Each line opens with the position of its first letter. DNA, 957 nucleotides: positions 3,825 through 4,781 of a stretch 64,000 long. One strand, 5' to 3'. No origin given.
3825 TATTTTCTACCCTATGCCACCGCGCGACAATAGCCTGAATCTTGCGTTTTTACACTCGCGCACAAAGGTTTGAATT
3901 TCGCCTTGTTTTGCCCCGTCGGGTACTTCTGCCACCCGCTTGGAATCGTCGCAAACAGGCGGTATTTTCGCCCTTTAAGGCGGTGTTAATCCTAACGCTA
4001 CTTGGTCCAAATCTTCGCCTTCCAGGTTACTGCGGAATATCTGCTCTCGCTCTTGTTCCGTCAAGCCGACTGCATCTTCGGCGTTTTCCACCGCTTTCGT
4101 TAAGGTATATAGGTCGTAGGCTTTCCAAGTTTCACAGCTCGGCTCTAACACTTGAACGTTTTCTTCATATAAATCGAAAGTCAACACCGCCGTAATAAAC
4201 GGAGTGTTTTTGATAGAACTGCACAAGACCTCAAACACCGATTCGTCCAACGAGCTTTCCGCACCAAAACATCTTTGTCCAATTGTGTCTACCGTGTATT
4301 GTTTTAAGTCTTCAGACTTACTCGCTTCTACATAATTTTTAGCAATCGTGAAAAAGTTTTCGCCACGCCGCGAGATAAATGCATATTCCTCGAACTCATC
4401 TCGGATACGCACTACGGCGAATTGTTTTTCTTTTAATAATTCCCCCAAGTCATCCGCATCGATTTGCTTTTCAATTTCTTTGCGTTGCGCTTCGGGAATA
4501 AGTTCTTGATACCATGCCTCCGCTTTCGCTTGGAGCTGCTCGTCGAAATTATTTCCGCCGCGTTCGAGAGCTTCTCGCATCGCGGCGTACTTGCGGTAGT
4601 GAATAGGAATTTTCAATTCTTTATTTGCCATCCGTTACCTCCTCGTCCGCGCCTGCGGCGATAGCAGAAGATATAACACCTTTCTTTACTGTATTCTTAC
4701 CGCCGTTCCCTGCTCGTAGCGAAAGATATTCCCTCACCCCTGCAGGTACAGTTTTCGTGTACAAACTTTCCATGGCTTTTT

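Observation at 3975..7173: Candidate leading-region anti-defence cassette next to oriT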

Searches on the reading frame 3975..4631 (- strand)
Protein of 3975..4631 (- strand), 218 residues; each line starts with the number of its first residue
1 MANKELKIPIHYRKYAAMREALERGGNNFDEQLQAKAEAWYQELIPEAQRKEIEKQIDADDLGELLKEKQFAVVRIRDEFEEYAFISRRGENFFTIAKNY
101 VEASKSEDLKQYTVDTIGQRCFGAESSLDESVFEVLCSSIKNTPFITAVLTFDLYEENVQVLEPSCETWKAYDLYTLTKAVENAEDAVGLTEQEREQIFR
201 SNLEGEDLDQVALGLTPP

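Call 5: search_protein_families(library=pfam, proteins=[window:3975-4631:-], max_evalue=0.1)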
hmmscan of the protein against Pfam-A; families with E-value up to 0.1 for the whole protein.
window:3975-4631:- (218 aa): 0 families

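Call 6: search_protein_families(library=ncbifam, proteins=[window:3975-4631:-], max_evalue=0.1)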
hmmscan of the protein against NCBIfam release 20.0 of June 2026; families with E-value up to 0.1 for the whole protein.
window:3975-4631:- (218 aa): 1 family
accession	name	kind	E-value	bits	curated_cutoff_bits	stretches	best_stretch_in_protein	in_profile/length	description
NF033556.1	MerTP_fusion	equivalog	0.054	13.1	180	1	38-142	51-152/186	mercuric transport protein MerTP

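Call 11: search_protein_families(library=phrogs, proteins=[window:3975-4631:-], max_evalue=0.01)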
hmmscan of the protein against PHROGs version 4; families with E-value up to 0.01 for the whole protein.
window:3975-4631:- (218 aa): 0 families

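Call 17: find_homologous_proteins(query=window:3975-4631:-)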
Query window:3975-4631:- (218 aa): 27 proteins with E <= 0.001 among 492 candidates.
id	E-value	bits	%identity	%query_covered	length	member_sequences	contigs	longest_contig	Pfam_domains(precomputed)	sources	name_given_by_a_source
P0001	4.5e-136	469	99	100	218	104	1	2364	-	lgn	-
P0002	5.0e-113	394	83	100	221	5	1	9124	-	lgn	-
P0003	4.0e-112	391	83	100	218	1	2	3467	-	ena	-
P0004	7.0e-103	361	77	100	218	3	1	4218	-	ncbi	-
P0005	9.3e-100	351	98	76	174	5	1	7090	-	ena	-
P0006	3.1e-99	349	74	100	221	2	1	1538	-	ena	-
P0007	1.8e-98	346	73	100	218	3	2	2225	-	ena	-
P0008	5.2e-98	345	74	100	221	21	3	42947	-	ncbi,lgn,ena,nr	ncbi:MAG: hypothetical protein IKA20_01955 [Clostridia bacterium]|nr:hypothetical protein [Clostridi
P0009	6.0e-98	345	78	100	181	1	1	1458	-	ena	-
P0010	8.1e-98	344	74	100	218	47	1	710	-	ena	-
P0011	8.7e-98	344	74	100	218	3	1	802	-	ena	-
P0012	2.8e-88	313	67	100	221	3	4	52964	-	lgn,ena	-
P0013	7.7e-87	308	67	100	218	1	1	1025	-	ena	-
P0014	1.4e-86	308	71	100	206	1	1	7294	-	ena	-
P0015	1.6e-71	259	78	72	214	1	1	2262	-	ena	-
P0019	2.2e-58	216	52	96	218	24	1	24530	-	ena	-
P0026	5.1e-48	182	47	100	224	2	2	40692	-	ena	-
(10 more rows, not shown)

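Call 31: search_solved_structures(query=A3, max_evalue=10)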
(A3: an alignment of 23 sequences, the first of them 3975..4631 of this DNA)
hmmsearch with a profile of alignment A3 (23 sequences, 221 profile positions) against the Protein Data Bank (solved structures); distinct sequences matched with E-value up to 10: 5.
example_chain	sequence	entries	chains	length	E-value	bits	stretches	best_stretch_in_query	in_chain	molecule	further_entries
8oxu_A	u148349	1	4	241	0.043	16.8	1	55-108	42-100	ATP-dependent molecular chaperone HSP82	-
4m1q_A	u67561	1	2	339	0.24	14.3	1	74-170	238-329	L-lactate dehydrogenase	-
6r5k_N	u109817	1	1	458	0.25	14.3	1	90-187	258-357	PAN2-PAN3 deadenylation complex subunit PAN3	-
4xr7_L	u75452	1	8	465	0.26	14.2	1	90-187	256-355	PAB-dependent poly(A)-specific ribonuclease subunit PAN3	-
6r5k_O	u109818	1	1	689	0.48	13.3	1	90-187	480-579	PAN2-PAN3 deadenylation complex subunit PAN3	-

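Call 38: predict_structure(alignment_id=A3)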
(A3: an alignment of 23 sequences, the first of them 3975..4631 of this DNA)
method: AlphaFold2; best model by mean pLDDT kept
length: 218 residues; sequences in the alignment: 23
mean_pLDDT: 82.6   pTM: 0.66
mean pLDDT of the five models: 82.6, 82.2, 80.9, 79.8, 77.7
residues with pLDDT >= 90: 90; 70-90: 102; 50-70: 9; < 50: 17
segments of 3 or more residues with pLDDT < 50: 1-5, 207-218
pLDDT, mean of each block of 10 residues (from residue 1): 50 80 74 81 83 81 76 94 91 93 87 91 91 91 90 94 89 93 87 89 67 34
secondary structure, 60 per line:
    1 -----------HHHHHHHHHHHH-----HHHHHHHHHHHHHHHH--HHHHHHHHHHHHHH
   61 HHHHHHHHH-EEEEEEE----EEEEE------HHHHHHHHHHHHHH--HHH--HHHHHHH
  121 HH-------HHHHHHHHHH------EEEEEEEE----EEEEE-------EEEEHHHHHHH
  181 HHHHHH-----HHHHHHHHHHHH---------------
elements in order: H12-23 H29-44 H47-69 E71-77 E82-86 H93-106 H114-122 H130-139 E146-153 E158-162 E170-173 H174-186 H192-203

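Call 42: fold_search(model_id=the predicted structure, library=pdb)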
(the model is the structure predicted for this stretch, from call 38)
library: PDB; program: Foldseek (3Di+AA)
matches with E <= 10: 714; with E <= 0.001: 0
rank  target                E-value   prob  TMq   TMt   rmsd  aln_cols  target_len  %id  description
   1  8f6b_F                1.1e-01  0.54  0.26  0.15   7.8       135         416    4  Crystal structure of murine PolG2 hexamer bound to DNA (released 2023-08-09)
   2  8f6b_A                1.2e-01  0.54  0.26  0.16   7.7       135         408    4  Crystal structure of murine PolG2 hexamer bound to DNA (released 2023-08-09)
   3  2zt5                  1.2e-01  0.25  0.21  0.10  11.9       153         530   12  Crystal structure of human glycyl-trna synthetase (GLYRS) in complex with AP4A (cocrystallized with ATP) (released 2009-08-25)
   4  8f6b_D                1.2e-01  0.51  0.26  0.15   7.8       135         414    4  Crystal structure of murine PolG2 hexamer bound to DNA (released 2023-08-09)
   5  4kqe                  1.2e-01  0.21  0.20  0.09  12.2       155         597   12  The mutant structure of the human glycyl-tRNA synthetase E71G (released 2014-05-21)
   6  5znk                  1.3e-01  0.66  0.20  0.09   4.7        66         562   12  Crystal structure of a bacterial ProRS with ligands (released 2019-05-29)
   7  1g5h_D                1.3e-01  0.47  0.24  0.15   9.2       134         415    5  CRYSTAL STRUCTURE OF THE ACCESSORY SUBUNIT OF MURINE MITOCHONDRIAL POLYMERASE GAMMA (released 2001-03-14)
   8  8azg                  1.6e-01  0.05  0.10  0.07  19.0       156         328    9  Crystal structure of MreB from Geobacillus stearothermophilus ATCC7953 in complex with ATP (released 2023-09-13)
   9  7fam                  1.7e-01  0.41  0.24  0.13   7.5       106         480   11  Co-crystal Structure of Toxoplasma gondii Prolyl tRNA Synthetase (TgPRS) in complex with L97 and L-pro (released 2022-09-28)
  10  5znj                  1.8e-01  0.60  0.20  0.09   4.7        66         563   12  Crystal structure of a bacterial ProRS with ligands (released 2019-05-29)
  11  8slg_B                1.8e-01  0.28  0.19  0.11   7.0        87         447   14  Crystal Structure of Glycine tRNA ligase from Mycobacterium thermoresistibile (glycyl adenylate bound) (released 2023-05-03)
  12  7fak                  1.9e-01  0.47  0.17  0.08   6.8        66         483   14  Co-crystal Structure of Toxoplasma gondii Prolyl tRNA Synthetase (TgPRS) in complex with L96 and L-pro (released 2023-02-08)
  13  8w9i_B                1.9e-01  0.47  0.22  0.10   8.5        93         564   15  Crystal structure of bacterial prolyl-tRNA synthetase in complex with inhibitor PAA-5 (released 2024-09-11)
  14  5xij_C                2.1e-01  0.44  0.16  0.08   6.9        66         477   14  Crystal Structure of Toxoplasma gondii Prolyl-tRNA Synthetase (TgPRS) in complex with Inhibitor 9 (released 2018-03-07)
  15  8f6b_B                2.1e-01  0.41  0.26  0.15   7.7       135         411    4  Crystal structure of murine PolG2 hexamer bound to DNA (released 2023-08-09)
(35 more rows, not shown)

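Call 51: find_encoding_contigs(protein=P0026, flank=10000, max_places=2)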
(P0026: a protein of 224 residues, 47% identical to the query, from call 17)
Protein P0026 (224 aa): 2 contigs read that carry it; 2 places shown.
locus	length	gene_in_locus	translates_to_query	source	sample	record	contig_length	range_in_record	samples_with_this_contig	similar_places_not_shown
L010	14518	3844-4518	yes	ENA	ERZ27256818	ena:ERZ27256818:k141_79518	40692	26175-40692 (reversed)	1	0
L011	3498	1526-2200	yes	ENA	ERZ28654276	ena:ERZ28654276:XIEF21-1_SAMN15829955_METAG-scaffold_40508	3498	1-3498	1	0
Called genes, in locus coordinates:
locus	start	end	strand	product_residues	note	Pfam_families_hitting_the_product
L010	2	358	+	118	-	?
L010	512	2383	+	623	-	PF25199:nSTAND_NTPase5 (faint), PF13173:AAA_14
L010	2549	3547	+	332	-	-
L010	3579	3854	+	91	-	PF19598:DUF6103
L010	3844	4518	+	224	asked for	-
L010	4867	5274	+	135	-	-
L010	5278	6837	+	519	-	PF18555:MobL, PF08238:Sel1 (weak)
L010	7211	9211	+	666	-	-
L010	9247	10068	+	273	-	PF01522:Polysacc_deac_1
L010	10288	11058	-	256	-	PF02311:AraC_binding, PF07883:Cupin_2, PF00165:HTH_AraC, PF12833:HTH_18, PF00165:HTH_AraC (weak)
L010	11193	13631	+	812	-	PF01055:Glyco_hydro_31_2nd, PF21365:Glyco_hydro_31_3rd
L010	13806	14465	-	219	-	PF00165:HTH_AraC (weak), PF12833:HTH_18, PF00165:HTH_AraC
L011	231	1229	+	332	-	-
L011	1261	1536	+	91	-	PF19598:DUF6103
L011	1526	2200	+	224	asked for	-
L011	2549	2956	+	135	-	-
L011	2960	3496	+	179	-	?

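Call 52: find_encoding_contigs(protein=P0019, flank=10000, max_places=2)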
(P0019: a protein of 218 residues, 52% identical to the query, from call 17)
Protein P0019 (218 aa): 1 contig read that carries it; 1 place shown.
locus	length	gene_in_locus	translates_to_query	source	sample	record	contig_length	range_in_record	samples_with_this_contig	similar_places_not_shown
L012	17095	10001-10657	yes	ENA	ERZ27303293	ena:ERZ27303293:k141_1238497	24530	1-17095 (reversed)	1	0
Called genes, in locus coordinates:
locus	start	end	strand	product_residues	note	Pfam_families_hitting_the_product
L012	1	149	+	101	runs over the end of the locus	PF04014:MazE_antitoxin (weak)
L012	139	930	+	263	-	PF12960:DUF3849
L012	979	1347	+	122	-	PF24963:DUF7768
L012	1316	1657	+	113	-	PF12963:DUF3852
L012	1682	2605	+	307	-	PF19511:TrbL_5, PF19597:TrbL_4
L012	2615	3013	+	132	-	-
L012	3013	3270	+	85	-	-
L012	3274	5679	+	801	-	PF12846:AAA_10 (weak), PF19044:P-loop_TraG, PF01935:DUF87 (weak)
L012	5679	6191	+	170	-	-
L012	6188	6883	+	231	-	-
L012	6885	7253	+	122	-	-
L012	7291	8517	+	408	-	PF00145:DNA_methylase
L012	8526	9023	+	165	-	-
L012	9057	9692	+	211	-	PF13384:HTH_23 (faint), PF13518:HTH_28 (faint)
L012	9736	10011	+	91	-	PF19598:DUF6103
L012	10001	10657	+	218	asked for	-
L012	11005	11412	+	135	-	-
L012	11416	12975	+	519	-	PF18555:MobL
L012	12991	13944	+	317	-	PF13154:DUF3991, PF13155:Toprim_2, PF13362:Toprim_3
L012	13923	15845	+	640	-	PF02534:T4SS-DNA_transf, PF10412:TrwB_AAD_bind, PF12696:TraG-D_C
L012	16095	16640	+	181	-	-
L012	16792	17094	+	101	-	?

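Call 86: search_dna_similar(query=window:3975-4631:-, collection=plasmids, mode=protein, max_rows=10, max_evalue=0.01)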
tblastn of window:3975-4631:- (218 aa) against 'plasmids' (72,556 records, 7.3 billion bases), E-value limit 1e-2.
No match.

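Call 88: search_protein_families(library=pfam, proteins=[L012:9057-9692:+, L012:8526-9023:+, L010:512-2383:+], max_evalue=0.05)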
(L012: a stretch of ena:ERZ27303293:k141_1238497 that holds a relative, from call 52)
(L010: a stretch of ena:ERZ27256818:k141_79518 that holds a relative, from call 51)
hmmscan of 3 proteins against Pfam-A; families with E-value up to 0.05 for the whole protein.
L012:9057-9692:+ (211 aa): 11 families
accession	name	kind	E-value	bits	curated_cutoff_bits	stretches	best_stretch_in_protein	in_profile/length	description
PF13518.12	HTH_28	-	8.2e-08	32.6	25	1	13-46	4-37/52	Helix-turn-helix domain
PF13384.12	HTH_23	-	8.7e-08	32.2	24.6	2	7-47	3-43/50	Homeodomain-like domain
PF04545.22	Sigma70_r4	-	0.001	19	24.1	0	62-87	13-38/50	Sigma-70, region 4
PF13551.12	HTH_29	-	0.002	18.6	28.1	0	68-93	10-36/64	Winged helix-turn helix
PF13542.12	HTH_Tnp_ISL3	-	0.0023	17.8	27.4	0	11-34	17-39/51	Helix-turn-helix domain of transposase family ISL3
PF19610.4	DUF6115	-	0.015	16.1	27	0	65-93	106-134/134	Family of unknown function (DUF6115)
PF13443.12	HTH_26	-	0.023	15.4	22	0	23-46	12-35/63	Cro/C1-type HTH DNA-binding domain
PF01527.26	HTH_Tnp_1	-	0.024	15.3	24.1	0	12-63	13-64/75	Transposase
PF20719.2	Med16_C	-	0.033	14.9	21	0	57-144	11-90/123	Mediator complex subunit 16, C-terminal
PF04221.18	RelB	-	0.035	14.4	22.4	0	9-66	3-62/82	RelB antitoxin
PF02796.21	HTH_7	-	0.036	14.6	23.8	0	69-86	21-38/45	Helix-turn-helix domain of resolvase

L012:8526-9023:+ (165 aa): 0 families

L010:512-2383:+ (623 aa): 7 families
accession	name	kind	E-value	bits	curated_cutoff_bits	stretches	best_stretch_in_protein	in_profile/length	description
PF13173.12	AAA_14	-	9.8e-13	48.7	27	1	136-254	2-120/129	AAA domain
PF25199.1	nSTAND_NTPase5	-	1.6e-05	25.2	34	1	116-207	18-111/145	Novel STAND NTPase 5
PF01637.24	ATPase_2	-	8.4e-05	22.9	33.2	1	121-183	6-67/225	ATPase domain predominantly from Archaea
PF22727.1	NCH2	-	0.00082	19.9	27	1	378-447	11-80/96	NACHT C-terminal Helical domain 2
PF13401.12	AAA_22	-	0.0014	19.4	27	0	135-186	4-54/130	AAA domain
PF00010.31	HLH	-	0.025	14.8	20.7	0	64-91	11-39/53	Helix-loop-helix DNA-binding domain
PF20720.3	nSTAND3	-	0.035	14.2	27.2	0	122-163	6-44/155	Novel STAND NTPase 3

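Call 98: fold_search(model_id=the predicted structure, library=viral)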
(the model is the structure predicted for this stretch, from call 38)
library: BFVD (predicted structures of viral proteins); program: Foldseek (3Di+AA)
matches with E <= 10: 639; with E <= 0.001: 0
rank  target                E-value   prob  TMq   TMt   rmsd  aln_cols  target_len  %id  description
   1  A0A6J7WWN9            4.9e-03  0.98  0.32  0.36   7.4       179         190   11  Uncharacterized protein [uncultured Caudovirales phage]
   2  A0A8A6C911            1.2e-02  0.57  0.24  0.12  18.9       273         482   11  (no name in the UniProt tables at hand)
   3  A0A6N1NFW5            1.7e-02  0.84  0.28  0.37   8.9       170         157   13  Putative ORFan [Tupanvirus deep ocean]
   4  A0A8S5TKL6            1.8e-02  0.84  0.26  0.33  10.4       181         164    8  Uncharacterized protein [Siphoviridae sp. ctwQT14]
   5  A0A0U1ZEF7            1.9e-02  0.23  0.17  0.17  24.3       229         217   14  Uncharacterized protein [Ralstonia phage phiITL-1]
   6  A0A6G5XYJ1            2.0e-02  0.44  0.21  0.13  20.4       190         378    8  (no name in the UniProt tables at hand)
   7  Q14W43                5.3e-02  0.66  0.28  0.34  12.2       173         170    9  ORF63 [Ranid herpesvirus 2]
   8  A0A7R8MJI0            6.3e-02  0.23  0.22  0.14  21.8       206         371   11  Virion structural protein [Klebsiella phage vB_KvM-Eowyn]
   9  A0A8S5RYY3            7.1e-02  0.33  0.20  0.22  10.9       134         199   10  Uncharacterized protein [Myoviridae sp. ctNQV2]
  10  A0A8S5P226            9.1e-02  0.41  0.21  0.11  14.7       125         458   10  Uncharacterized protein [Myoviridae sp. ctLnO19]
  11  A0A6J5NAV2            9.6e-02  0.51  0.28  0.37   8.4       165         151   11  Uncharacterized protein [uncultured Caudovirales phage]
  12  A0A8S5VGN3            1.1e-01  0.15  0.19  0.10  20.7       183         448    5  Uncharacterized protein [Myoviridae sp. ctkfK18]
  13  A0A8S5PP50            1.2e-01  0.28  0.21  0.11  22.6       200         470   11  Uncharacterized protein [Myoviridae sp. ctwwN25]
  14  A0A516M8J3            1.4e-01  0.28  0.24  0.08  14.9       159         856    8  (no name in the UniProt tables at hand)
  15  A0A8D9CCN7            1.5e-01  0.35  0.18  0.15  10.1       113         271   12  Uncharacterized protein [uncultured marine phage]
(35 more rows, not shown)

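Call 107: search_protein_families(library=padloc, proteins=[window:3975-4631:-], max_evalue=0.01)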
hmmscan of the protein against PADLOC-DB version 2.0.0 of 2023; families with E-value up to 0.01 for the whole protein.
window:3975-4631:- (218 aa): 0 families
